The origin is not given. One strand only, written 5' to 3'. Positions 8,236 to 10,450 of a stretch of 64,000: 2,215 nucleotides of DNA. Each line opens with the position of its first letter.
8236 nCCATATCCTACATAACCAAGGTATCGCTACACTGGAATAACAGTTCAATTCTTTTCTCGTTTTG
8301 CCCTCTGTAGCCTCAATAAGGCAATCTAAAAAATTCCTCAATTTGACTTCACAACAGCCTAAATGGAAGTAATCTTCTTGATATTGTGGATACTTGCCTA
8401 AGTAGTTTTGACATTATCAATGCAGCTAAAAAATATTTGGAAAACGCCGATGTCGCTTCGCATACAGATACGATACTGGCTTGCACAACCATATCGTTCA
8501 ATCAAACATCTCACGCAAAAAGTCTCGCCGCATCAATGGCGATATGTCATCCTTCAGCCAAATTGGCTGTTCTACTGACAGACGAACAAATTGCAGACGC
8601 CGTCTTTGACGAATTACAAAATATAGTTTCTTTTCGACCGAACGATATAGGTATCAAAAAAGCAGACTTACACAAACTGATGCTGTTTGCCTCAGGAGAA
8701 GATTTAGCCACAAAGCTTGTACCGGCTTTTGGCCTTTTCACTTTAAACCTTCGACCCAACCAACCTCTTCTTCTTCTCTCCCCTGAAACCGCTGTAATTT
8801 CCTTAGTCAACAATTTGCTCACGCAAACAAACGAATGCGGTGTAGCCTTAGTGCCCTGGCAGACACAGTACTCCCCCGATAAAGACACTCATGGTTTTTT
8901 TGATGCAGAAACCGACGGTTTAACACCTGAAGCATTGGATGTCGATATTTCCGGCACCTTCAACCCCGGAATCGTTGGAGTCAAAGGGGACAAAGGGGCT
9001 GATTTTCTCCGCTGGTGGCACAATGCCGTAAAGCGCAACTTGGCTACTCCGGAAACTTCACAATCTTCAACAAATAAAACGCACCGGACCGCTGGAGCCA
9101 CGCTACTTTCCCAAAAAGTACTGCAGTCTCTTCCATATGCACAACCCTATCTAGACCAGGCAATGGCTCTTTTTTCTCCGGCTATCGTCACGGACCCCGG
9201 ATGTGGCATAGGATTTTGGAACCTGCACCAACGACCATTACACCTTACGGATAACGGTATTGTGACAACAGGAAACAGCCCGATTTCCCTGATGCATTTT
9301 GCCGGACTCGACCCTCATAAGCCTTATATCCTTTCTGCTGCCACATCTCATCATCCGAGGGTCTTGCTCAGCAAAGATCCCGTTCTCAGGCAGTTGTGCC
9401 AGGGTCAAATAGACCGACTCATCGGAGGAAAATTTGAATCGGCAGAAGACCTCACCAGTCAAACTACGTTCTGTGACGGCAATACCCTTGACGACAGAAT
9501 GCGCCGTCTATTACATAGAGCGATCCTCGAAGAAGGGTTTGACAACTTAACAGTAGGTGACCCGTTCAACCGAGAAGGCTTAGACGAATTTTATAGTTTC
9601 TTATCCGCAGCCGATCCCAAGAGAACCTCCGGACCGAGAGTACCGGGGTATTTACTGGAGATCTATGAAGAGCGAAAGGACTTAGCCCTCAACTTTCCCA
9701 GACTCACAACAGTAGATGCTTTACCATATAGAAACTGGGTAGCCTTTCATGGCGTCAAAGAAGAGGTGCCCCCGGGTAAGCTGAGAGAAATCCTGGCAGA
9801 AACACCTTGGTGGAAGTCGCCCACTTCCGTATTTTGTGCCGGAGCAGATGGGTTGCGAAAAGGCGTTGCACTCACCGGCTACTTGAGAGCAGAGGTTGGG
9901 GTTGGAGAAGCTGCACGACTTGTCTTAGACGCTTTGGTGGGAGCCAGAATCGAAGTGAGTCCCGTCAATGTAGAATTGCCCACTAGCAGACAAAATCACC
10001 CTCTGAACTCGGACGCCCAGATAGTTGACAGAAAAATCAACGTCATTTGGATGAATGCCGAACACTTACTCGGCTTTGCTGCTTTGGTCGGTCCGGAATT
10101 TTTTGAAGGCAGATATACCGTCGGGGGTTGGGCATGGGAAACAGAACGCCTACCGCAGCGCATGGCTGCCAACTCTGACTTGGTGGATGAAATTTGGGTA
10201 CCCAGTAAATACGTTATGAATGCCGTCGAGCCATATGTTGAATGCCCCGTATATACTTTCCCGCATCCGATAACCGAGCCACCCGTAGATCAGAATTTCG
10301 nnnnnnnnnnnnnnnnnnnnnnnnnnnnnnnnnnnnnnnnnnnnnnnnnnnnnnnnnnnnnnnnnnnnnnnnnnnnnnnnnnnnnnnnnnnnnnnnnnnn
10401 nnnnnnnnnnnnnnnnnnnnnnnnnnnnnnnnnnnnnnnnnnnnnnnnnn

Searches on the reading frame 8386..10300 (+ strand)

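Call 68: search_protein_families(library=pfam, proteins=[window:8386-10300:+], max_evalue=1)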
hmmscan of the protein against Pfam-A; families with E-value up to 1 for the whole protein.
window:8386-10300:+ (638 aa): 1 family
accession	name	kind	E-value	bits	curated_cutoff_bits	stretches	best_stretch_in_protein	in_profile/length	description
PF20956.2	DUF4931_C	-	0.2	12.1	28.6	1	61-116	36-90/119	Domain of unknown function (DUF4931) C-terminal domain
